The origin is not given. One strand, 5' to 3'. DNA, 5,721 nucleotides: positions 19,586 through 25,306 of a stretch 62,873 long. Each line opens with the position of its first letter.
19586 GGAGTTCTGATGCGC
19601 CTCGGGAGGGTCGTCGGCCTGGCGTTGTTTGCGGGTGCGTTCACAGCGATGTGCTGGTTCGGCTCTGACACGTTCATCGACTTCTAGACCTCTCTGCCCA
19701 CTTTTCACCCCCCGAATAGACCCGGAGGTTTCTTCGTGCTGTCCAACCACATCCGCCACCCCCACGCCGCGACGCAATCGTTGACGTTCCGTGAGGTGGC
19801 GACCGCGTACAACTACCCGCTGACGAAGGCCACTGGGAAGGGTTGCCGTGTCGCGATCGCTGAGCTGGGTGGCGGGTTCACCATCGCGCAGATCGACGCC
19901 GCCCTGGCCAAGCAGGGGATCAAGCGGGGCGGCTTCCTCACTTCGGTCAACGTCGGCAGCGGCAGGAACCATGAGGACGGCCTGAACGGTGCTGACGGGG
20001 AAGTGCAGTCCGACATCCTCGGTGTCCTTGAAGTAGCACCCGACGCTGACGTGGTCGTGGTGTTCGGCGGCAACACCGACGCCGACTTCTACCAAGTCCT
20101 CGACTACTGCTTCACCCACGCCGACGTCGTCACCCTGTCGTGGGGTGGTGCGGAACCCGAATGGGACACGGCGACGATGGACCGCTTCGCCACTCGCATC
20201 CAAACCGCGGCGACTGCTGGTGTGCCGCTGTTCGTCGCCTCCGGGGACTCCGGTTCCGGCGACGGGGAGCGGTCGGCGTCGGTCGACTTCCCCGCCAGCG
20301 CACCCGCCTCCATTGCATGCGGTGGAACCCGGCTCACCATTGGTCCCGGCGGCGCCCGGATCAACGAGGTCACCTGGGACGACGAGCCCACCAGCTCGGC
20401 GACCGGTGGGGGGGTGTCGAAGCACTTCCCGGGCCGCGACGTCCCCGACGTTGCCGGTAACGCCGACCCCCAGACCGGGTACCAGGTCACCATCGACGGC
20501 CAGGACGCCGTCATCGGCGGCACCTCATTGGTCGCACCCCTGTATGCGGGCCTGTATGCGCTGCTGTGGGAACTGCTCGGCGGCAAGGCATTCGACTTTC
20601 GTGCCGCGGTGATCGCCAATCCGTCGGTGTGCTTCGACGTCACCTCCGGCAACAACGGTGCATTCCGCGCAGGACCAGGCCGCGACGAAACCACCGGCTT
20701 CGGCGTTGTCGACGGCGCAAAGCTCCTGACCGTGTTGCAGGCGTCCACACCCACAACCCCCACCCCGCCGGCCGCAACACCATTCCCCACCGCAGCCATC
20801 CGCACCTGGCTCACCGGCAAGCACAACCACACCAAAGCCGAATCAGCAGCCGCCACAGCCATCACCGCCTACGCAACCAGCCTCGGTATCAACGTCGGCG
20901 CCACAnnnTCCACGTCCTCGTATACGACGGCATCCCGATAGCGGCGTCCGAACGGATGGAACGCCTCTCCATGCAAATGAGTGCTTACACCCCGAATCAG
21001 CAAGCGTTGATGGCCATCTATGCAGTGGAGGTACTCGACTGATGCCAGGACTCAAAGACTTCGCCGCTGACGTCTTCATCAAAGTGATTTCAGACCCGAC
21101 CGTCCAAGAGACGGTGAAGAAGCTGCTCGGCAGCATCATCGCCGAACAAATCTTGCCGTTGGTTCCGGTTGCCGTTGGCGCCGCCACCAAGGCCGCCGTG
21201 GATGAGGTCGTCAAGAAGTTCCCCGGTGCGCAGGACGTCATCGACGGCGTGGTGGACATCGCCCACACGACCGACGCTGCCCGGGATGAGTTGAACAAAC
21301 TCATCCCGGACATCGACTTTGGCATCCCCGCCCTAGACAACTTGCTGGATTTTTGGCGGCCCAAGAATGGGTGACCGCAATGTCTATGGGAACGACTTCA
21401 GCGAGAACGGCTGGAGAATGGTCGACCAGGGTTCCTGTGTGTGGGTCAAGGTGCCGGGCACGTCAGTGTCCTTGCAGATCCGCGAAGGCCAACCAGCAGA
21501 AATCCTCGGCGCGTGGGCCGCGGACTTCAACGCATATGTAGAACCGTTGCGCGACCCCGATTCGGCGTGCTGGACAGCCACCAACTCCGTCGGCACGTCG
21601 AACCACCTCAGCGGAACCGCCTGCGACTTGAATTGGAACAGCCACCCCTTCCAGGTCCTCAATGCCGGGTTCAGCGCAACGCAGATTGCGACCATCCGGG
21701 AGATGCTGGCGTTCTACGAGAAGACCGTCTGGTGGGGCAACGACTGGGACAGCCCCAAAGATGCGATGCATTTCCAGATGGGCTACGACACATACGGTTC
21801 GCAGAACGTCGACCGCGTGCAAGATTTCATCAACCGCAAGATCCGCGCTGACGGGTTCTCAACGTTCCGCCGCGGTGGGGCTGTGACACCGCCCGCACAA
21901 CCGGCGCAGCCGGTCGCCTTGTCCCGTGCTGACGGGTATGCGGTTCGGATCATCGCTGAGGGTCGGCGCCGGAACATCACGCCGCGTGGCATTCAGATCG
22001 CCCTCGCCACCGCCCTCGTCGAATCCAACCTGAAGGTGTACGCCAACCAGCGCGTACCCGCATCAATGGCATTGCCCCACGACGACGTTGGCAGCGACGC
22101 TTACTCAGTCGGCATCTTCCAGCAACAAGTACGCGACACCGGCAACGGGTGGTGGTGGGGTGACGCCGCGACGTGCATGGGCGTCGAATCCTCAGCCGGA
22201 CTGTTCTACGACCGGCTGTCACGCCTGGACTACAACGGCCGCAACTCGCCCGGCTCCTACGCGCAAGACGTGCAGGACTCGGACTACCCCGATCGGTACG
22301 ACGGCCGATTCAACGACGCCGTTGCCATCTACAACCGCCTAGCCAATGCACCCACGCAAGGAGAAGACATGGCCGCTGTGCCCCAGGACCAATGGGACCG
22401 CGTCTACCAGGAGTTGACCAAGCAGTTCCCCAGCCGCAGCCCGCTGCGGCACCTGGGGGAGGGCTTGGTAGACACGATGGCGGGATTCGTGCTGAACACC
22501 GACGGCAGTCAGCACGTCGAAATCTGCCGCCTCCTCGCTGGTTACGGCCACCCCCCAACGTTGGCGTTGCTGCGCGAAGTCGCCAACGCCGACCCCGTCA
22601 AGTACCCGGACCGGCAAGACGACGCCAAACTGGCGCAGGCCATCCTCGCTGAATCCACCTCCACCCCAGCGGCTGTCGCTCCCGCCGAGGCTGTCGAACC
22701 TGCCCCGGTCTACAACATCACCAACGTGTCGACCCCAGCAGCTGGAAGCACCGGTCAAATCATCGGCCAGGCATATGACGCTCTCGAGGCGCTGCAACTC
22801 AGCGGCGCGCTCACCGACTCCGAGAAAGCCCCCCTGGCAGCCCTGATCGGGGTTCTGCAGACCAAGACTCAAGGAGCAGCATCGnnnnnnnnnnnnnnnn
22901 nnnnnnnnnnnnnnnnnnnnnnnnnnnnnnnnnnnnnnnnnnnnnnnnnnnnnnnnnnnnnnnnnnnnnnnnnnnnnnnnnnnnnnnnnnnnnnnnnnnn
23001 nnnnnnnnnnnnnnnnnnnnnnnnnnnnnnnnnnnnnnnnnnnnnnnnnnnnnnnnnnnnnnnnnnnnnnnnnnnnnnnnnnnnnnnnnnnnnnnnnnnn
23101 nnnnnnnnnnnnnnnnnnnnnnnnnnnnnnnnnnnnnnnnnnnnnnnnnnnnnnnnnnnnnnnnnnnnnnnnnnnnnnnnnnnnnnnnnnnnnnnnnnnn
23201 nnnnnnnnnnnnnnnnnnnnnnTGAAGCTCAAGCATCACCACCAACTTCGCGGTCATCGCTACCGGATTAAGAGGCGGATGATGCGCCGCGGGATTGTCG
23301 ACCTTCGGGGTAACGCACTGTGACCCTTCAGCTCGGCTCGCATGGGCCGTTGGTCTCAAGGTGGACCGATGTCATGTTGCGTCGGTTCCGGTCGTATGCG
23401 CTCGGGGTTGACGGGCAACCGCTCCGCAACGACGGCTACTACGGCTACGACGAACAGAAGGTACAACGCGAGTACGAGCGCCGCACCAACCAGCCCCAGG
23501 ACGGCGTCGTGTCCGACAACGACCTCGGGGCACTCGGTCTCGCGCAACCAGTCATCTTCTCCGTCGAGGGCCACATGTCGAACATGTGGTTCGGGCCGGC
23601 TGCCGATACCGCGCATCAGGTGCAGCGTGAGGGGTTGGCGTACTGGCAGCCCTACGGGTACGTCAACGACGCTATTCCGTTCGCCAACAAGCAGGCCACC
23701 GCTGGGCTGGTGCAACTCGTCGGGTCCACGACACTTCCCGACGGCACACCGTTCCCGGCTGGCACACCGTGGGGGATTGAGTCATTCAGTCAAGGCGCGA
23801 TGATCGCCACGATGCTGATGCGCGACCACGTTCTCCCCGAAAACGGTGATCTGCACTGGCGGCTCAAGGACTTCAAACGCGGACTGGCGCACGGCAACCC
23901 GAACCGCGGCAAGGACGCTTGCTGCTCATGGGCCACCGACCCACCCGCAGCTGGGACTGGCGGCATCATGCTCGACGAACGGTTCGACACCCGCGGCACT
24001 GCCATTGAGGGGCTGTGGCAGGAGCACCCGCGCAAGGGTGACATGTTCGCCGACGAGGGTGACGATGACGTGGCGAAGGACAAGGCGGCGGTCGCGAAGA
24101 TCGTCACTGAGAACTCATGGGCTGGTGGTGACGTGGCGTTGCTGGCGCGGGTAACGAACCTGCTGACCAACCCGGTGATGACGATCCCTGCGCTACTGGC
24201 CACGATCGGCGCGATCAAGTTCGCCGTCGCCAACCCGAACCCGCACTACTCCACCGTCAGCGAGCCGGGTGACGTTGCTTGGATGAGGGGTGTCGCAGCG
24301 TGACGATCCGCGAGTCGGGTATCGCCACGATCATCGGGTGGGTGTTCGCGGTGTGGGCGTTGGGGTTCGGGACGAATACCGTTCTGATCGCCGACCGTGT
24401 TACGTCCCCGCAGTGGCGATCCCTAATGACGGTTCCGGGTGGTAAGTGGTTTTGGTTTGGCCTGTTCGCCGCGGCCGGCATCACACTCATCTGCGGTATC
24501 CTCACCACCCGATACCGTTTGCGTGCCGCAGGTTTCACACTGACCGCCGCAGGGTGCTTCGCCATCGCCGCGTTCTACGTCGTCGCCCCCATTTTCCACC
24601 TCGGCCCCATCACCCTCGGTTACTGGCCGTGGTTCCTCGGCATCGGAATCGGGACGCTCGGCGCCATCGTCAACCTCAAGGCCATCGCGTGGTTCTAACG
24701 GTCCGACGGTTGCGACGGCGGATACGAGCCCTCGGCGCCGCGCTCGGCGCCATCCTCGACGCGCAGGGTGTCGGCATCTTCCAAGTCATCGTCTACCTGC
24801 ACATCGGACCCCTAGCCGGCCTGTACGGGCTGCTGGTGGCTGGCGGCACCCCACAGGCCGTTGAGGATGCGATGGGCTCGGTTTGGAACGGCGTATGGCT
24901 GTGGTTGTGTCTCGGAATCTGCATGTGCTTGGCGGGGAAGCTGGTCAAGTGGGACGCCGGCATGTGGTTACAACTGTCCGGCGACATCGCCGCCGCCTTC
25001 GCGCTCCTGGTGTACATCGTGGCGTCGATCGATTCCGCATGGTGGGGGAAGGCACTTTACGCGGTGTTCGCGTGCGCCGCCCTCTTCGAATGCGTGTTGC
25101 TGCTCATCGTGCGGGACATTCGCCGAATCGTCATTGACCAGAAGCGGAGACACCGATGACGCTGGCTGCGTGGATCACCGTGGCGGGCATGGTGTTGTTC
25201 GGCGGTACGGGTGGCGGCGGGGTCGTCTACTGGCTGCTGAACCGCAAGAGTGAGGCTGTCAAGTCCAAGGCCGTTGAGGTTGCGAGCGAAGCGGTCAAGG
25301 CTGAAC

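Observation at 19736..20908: Prodomain-less sedolisin (S53) peptidase heading the lysis cassette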

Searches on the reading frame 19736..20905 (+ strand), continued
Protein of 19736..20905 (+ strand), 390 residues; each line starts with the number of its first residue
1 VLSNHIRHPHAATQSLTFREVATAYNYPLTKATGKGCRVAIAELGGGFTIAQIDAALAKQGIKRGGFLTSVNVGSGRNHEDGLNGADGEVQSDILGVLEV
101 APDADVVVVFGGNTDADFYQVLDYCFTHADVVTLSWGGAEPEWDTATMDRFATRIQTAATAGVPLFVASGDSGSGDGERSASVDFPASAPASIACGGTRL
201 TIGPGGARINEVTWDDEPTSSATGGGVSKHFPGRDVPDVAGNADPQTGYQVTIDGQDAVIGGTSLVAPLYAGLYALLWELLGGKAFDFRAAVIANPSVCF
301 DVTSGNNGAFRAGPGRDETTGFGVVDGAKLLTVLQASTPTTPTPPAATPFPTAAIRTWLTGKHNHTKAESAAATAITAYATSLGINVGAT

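Call 72: find_encoding_contigs(protein=P0117, flank=6000, max_places=1)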
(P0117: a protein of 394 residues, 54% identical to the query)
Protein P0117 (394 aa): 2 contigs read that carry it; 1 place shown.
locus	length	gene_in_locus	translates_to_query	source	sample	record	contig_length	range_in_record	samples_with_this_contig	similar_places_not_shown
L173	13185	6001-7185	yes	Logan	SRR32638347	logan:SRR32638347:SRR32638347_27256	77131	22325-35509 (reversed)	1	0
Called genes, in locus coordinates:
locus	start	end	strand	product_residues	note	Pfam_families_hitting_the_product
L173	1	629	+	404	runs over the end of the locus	PF00583:Acetyltransf_1 (weak), PF13508:Acetyltransf_7 (weak)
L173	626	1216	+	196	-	PF07463:NUMOD4, PF13392:HNH_3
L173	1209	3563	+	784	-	-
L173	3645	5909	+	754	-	PF03477:ATP-cone, PF17975:RNR_Alpha (faint), PF21995:RNR-II_ins_dom (faint)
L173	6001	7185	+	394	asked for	PF00082:Peptidase_S8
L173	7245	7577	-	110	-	-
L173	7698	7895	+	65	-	-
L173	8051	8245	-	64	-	-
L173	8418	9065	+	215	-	-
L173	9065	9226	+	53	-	-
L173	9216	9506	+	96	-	-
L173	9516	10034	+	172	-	PF00782:DSPc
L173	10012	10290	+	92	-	-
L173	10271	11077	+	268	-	PF00149:Metallophos, PF12850:Metallophos_2 (weak)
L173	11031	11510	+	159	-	-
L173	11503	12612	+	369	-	PF09511:RNA_lig_T4_1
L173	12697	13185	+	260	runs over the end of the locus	PF13482:RNase_H_2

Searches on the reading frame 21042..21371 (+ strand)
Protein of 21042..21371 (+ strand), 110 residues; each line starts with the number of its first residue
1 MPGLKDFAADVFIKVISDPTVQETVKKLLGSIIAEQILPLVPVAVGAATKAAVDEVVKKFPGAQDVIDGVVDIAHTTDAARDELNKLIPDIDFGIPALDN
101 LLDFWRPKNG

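Call 3: search_protein_families(library=pfam, proteins=[window:21042-21371:+], max_evalue=0.01)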
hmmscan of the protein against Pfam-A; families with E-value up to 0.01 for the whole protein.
window:21042-21371:+ (110 aa): 0 families

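Call 4: search_protein_families(library=phrogs, proteins=[window:21042-21371:+], max_evalue=0.001)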
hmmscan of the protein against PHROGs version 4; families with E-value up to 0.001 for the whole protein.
window:21042-21371:+ (110 aa): 2 families
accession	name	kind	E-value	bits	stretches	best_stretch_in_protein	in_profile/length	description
phrog_6229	-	unknown function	2.7e-19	70.5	1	7-108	21-114/115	-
phrog_3888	-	unknown function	2.7e-07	32.4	1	11-103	13-104/114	-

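Call 46: search_dna_similar(query=window:21042-21371:+, collection=phages, mode=protein, max_rows=15, max_evalue=0.001)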
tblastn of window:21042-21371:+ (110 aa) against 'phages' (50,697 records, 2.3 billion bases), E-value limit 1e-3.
Records with a match: 66; places in all: 66; records where one place covers at least 80% of the query: 66.
Best place of each record, by identity: <60% 66.
By first word of the organism name: Mycobacterium 66.
By host as written in the record: Mycobacterium smegmatis mc2 155 40; Mycobacterium smegmatis mc#155 14; Mycobacterium sp. 3; Mycolicibacterium smegmatis MC2 155 2; Mycobacterium smegmatis mc2155 2; Mycolicibacterium smegmatis mc2155 2; - 1; Mycolicibacterium smegmatis mc^2 155 1; and 1 more.
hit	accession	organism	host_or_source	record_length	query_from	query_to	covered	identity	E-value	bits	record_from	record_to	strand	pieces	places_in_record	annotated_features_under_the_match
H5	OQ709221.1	Mycobacterium phage Casbah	Mycobacterium smegmatis mc#155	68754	7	108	93%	40.2%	5e-16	77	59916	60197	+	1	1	76: hypothetical protein | 77: DNA binding protein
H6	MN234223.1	Mycobacterium phage Philly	Mycobacterium smegmatis mc2 155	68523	7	108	93%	40.2%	6e-16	77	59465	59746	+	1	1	75: hypothetical protein | 76: hypothetical protein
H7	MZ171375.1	Mycobacterium phage Yinz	Mycobacterium smegmatis mc#155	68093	7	108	93%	40.2%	7e-16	77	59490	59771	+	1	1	76: hypothetical protein | 77: hypothetical protein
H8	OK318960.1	Mycobacterium phage LestyG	Mycobacterium smegmatis mc#155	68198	7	108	93%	39.2%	9e-16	77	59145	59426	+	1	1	74: hypothetical protein | 75: hypothetical protein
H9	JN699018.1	Mycobacterium phage Kamiyu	Mycobacterium smegmatis mc2 155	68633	7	108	93%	39.2%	9e-16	77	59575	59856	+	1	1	76: hypothetical protein | 77: hypothetical protein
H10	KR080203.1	Mycobacterium phage OrangeOswald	Mycobacterium smegmatis mc2 155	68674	7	108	93%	39.2%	9e-16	77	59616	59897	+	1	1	76: hypothetical protein | 77: hypothetical protein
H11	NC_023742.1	Mycobacterium phage Akoma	Mycobacterium smegmatis mc2 155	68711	7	108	93%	39.2%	9e-16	77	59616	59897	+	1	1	76: hypothetical protein | 77: hypothetical protein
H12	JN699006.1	Mycobacterium phage Akoma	Mycobacterium smegmatis mc2 155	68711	7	108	93%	39.2%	9e-16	77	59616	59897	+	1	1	76: hypothetical protein | 77: hypothetical protein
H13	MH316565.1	Mycobacterium phage Mortcellus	soil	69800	7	108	93%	39.2%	9e-16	77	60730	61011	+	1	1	76: hypothetical protein | 77: hypothetical protein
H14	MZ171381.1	Mycobacterium phage Neos5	Mycobacterium smegmatis mc#155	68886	7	108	93%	39.2%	9e-16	77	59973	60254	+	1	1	76: hypothetical protein | 77: HNH endonuclease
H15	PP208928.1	Mycobacterium phage HarveySr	Mycobacterium smegmatis mc#155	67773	7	108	93%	39.2%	1e-15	77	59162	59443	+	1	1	75: hypothetical protein | 76: HNH endonuclease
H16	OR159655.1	Mycobacterium phage Phayeta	Mycobacterium smegmatis mc2 155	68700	7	108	93%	39.2%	1e-15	77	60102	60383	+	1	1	79: hypothetical protein | 80: DNA binding protein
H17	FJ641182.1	Mycobacterium phage Phlyer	Mycolicibacterium smegmatis MC2 155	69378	7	108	93%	39.2%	1e-15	76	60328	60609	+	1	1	76: hypothetical protein | 77: hypothetical protein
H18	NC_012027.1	Mycobacterium phage Phlyer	Mycobacterium smegmatis mc2 155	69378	7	108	93%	39.2%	1e-15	76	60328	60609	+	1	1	76: gp76 | 77: gp77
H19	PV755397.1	Mycobacterium phage Ben11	Mycobacterium smegmatis mc#155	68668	7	108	93%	38.2%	1e-15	76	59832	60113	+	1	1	76: hypothetical protein | 77: DNA binding protein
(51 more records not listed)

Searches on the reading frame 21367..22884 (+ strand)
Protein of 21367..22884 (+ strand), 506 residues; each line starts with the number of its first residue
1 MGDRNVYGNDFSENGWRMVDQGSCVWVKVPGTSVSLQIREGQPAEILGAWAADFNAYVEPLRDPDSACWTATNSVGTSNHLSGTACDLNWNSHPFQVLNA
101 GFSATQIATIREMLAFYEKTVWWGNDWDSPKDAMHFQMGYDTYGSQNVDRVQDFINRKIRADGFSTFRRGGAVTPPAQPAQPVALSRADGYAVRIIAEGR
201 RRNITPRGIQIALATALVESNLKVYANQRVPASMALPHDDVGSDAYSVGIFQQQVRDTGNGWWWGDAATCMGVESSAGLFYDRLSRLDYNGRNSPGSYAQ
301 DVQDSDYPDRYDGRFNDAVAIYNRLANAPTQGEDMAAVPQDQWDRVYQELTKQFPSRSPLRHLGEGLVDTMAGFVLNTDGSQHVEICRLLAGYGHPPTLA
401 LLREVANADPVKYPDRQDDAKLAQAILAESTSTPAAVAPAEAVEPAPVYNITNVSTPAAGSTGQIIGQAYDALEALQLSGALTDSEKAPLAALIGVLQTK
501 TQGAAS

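Call 3: search_protein_families(library=pfam, proteins=[window:21367-22884:+], max_evalue=0.01)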
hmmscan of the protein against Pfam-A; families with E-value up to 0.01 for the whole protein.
window:21367-22884:+ (506 aa): 1 family
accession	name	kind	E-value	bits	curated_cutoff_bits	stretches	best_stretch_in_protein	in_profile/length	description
PF13539.11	Peptidase_M15_4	-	9.6e-10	39.3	25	1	74-138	3-70/70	D-alanyl-D-alanine carboxypeptidase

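Call 4: search_protein_families(library=phrogs, proteins=[window:21367-22884:+], max_evalue=0.001)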
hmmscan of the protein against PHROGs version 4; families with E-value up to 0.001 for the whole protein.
window:21367-22884:+ (506 aa): 14 families
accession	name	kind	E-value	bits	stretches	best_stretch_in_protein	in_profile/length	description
phrog_317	-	lysis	6.1e-95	320.2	2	11-175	2-172/492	endolysin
phrog_1512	-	lysis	6.9e-59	201.4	1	2-181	2-172/314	endolysin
phrog_700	-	lysis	6.2e-48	165.4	2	185-341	12-190/491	endolysin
phrog_26250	-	lysis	5e-27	96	1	10-156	3-147/530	endolysin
phrog_8927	-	tail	1e-16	61.2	1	187-336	1315-1462/1619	tail length tape measure protein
phrog_1519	-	lysis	1.7e-16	61.4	1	259-431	331-490/502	endolysin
phrog_2810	-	head and packaging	2.8e-14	53.4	1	214-322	339-441/952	virion structural protein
phrog_2998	-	lysis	3e-11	44.5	1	187-320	6-107/485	endolysin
phrog_10030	-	tail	2.9e-06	25.8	1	192-322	1771-1881/2105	tail length tape measure protein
phrog_2649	-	lysis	5.3e-05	24.2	1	72-219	69-197/261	endolysin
phrog_5115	-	moron, auxiliary metabolic gene and host takeover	5.5e-05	23.5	1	75-149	61-132/283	ferredoxin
phrog_6523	-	lysis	0.00028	21.8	1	72-146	67-137/255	endolysin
phrog_4197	-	tail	0.00034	19.4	1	196-318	1449-1543/1783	tail length tape measure protein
phrog_29272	-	lysis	0.00048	20.4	0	191-337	175-305/436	endolysin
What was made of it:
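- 21367..22887 (+): Lysin A: N-terminal Peptidase_M15_4 domain, a central transglycosylase-like region, and a C-terminal region. Pfam PF13539 E=1e-9 (call 3). phrog_317, 1512 and 700 'endolysin' (call 4).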

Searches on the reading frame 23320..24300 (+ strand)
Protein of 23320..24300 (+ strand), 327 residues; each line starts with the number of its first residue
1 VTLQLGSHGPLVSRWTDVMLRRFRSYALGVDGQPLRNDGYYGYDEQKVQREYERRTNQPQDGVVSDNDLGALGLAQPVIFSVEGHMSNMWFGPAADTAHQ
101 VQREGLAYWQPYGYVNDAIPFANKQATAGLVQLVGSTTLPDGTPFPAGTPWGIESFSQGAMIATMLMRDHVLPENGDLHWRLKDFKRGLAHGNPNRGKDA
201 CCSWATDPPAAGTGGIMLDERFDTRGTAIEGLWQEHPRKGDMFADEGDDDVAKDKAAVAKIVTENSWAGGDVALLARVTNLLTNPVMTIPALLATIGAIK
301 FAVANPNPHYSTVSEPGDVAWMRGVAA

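Call 3: search_protein_families(library=pfam, proteins=[window:23320-24300:+], max_evalue=0.01)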
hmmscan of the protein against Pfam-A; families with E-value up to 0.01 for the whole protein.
window:23320-24300:+ (327 aa): 0 families

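Call 4: search_protein_families(library=phrogs, proteins=[window:23320-24300:+], max_evalue=0.001)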
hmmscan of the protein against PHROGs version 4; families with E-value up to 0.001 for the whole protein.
window:23320-24300:+ (327 aa): 1 family
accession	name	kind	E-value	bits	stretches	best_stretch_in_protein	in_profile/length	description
phrog_102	-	lysis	4.3e-58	198.5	1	1-309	9-337/369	endolysin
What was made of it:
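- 23320..24303 (+): Lysin B (mycolylarabinogalactan esterase family). phrog_102, annotated 'endolysin', E=4e-58 (call 4).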

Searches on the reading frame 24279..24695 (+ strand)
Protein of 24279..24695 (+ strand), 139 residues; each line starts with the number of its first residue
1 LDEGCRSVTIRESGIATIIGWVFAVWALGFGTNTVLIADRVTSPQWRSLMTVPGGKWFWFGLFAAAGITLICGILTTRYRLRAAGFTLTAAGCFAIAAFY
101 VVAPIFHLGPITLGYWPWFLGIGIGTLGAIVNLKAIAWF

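Call 78: search_protein_families(library=phrogs, proteins=[window:24279-24695:+], max_evalue=0.001)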
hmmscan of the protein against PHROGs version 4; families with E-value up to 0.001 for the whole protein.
window:24279-24695:+ (139 aa): 1 family
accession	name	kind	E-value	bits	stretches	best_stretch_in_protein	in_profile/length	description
phrog_11815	-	unknown function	2.3e-20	74.3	1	9-138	28-157/158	-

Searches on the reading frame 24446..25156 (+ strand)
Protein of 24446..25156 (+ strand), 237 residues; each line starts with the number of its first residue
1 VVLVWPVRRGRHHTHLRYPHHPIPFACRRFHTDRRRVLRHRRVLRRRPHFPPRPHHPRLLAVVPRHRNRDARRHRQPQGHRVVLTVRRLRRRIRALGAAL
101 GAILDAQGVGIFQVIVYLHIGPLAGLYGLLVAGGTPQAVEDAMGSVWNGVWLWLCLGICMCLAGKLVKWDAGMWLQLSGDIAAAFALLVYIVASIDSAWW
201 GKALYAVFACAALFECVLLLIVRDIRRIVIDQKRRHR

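Call 78: search_protein_families(library=phrogs, proteins=[window:24446-25156:+], max_evalue=0.001)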
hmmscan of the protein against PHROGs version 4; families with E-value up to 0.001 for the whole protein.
window:24446-25156:+ (237 aa): 1 family
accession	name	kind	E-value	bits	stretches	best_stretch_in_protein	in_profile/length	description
phrog_5552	-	moron, auxiliary metabolic gene and host takeover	1.7e-24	87.3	1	104-232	16-150/162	membrane protein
